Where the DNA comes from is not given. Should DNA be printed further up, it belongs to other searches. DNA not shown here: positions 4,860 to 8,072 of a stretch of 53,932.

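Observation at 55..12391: Variant hmf-like pathway for a heteroaromatic (di)carboxylate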

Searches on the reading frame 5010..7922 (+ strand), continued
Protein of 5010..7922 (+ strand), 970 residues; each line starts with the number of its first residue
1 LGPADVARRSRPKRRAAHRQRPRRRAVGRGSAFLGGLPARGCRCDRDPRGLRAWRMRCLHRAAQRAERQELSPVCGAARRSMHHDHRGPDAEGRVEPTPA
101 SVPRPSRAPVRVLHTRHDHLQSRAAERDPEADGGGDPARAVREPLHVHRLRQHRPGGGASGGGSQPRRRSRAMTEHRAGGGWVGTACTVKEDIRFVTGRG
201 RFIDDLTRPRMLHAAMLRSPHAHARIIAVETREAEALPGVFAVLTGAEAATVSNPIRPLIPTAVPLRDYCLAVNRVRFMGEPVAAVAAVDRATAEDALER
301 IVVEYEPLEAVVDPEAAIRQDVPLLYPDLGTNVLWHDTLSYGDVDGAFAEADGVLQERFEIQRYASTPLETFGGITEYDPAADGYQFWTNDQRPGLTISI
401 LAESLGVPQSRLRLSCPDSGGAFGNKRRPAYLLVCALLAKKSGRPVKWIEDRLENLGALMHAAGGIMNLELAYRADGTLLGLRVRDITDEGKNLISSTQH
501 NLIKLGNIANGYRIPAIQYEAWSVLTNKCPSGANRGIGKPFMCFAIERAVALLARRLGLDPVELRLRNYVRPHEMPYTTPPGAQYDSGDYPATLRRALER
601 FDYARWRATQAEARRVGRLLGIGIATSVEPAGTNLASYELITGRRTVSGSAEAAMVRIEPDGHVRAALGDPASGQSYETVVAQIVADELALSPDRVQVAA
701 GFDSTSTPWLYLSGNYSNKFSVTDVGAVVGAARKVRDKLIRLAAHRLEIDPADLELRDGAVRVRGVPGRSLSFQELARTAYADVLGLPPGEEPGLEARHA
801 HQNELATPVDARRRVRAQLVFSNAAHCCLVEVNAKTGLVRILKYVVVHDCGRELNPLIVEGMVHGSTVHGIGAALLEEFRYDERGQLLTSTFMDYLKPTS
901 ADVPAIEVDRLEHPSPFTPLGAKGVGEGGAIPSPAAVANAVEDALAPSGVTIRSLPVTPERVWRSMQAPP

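Call 36: get_annotated_region(hit=H32, flank=12000)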
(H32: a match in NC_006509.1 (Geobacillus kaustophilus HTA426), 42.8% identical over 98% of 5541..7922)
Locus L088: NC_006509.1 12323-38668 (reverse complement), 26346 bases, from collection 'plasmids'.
description: Geobacillus kaustophilus HTA426 plasmid pHTA426, complete sequence
organism: Geobacillus kaustophilus HTA426 (NCBI taxid 235909)
taxonomy: Bacteria; Bacillota; Bacilli; Bacillales; Bacillaceae; Geobacillus; Geobacillus kaustophilus; Geobacillus kaustophilus HTA426
host: -; source: isolated from the deepest Ocean; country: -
typing (MOB-suite, as given by PLSDB): non-mobilizable; replicon rep_cluster_349
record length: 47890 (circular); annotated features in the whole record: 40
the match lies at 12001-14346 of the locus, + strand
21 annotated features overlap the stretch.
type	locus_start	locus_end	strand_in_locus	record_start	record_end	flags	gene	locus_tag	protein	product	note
CDS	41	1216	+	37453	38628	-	-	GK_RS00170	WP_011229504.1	iron-containing alcohol dehydrogenase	-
CDS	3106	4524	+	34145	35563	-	-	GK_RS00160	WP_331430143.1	UbiD family decarboxylase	-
CDS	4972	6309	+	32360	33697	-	-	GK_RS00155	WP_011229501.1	MFS transporter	GO:0055085 - transmembrane transport [Evidence IEA]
CDS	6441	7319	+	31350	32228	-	-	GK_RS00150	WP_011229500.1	R2-like ligand-binding oxidase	-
CDS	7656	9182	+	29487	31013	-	-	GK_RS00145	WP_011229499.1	class I adenylate-forming enzyme family protein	-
CDS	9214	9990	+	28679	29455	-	-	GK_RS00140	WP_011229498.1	helix-turn-helix domain-containing protein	-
CDS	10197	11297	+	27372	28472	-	-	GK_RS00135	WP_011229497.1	XdhC family protein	-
CDS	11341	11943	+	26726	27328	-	-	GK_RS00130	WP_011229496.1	nucleotidyltransferase family protein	-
CDS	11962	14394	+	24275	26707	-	-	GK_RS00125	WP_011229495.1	xanthine dehydrogenase family protein molybdopterin-binding subunit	-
CDS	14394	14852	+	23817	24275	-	-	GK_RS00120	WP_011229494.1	carbon monoxide dehydrogenase subunit G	-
CDS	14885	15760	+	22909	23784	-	-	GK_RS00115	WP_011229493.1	xanthine dehydrogenase family protein subunit M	-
CDS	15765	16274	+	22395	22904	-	-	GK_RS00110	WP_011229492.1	(2Fe-2S)-binding protein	-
CDS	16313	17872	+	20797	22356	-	-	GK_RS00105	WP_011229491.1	AMP-binding protein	-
CDS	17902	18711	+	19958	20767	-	-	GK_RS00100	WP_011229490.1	enoyl-CoA hydratase-related protein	-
CDS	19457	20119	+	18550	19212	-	modB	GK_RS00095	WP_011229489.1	molybdate ABC transporter permease subunit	GO:0015689 - molybdate ion transport [Evidence IEA]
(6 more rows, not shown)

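Call 37: get_annotated_region(hit=H35, flank=10000)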
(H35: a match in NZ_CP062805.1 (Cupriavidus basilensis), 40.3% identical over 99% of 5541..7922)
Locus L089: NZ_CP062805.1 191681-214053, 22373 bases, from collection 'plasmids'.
description: Cupriavidus basilensis strain DSM 11853 plasmid pRK1-1, complete sequence
organism: Cupriavidus basilensis (NCBI taxid 68895)
taxonomy: Bacteria; Pseudomonadota; Betaproteobacteria; Burkholderiales; Burkholderiaceae; Cupriavidus; Cupriavidus basilensis
host: -; source: Cell culture,Sediment of a freshwater pond enriched in a fixed-bed reactor with 2,6-dichlorophenol as sole ...; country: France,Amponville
typing (MOB-suite, as given by PLSDB): conjugative; relaxase MOBP; mating-pair formation MPF_F
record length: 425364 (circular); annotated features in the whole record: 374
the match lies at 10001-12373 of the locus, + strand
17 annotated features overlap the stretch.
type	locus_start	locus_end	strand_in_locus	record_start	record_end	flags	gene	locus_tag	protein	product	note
CDS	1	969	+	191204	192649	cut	-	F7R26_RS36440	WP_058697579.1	aldehyde dehydrogenase family protein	-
CDS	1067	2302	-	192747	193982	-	-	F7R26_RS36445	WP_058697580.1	alpha-hydroxy acid oxidase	-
CDS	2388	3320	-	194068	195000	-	glaH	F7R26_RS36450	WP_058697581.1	glutarate dioxygenase GlaH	-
CDS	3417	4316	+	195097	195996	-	-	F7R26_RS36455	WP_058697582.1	LysR family transcriptional regulator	-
CDS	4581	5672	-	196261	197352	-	-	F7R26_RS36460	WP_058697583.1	IS630 family transposase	-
CDS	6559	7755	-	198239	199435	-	-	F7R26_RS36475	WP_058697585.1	porin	-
CDS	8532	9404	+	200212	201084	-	-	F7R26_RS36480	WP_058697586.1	xanthine dehydrogenase family protein subunit M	-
CDS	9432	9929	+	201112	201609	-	-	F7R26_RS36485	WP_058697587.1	(2Fe-2S)-binding protein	-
CDS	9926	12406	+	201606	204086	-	-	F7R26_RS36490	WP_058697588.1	xanthine dehydrogenase family protein molybdopterin-binding subunit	-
CDS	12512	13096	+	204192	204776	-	-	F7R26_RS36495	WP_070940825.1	carbon monoxide dehydrogenase subunit G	-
CDS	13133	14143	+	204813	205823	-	-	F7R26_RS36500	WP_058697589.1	XdhC family protein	-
CDS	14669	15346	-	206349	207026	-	-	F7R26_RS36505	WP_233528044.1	GntR family transcriptional regulator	-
CDS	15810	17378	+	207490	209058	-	-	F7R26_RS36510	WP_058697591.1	AMP-binding protein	-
CDS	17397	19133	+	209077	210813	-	-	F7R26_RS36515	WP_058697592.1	thiamine pyrophosphate-binding protein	-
CDS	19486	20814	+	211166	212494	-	-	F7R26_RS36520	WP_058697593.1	MFS transporter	GO:0055085 - transmembrane transport [Evidence IEA]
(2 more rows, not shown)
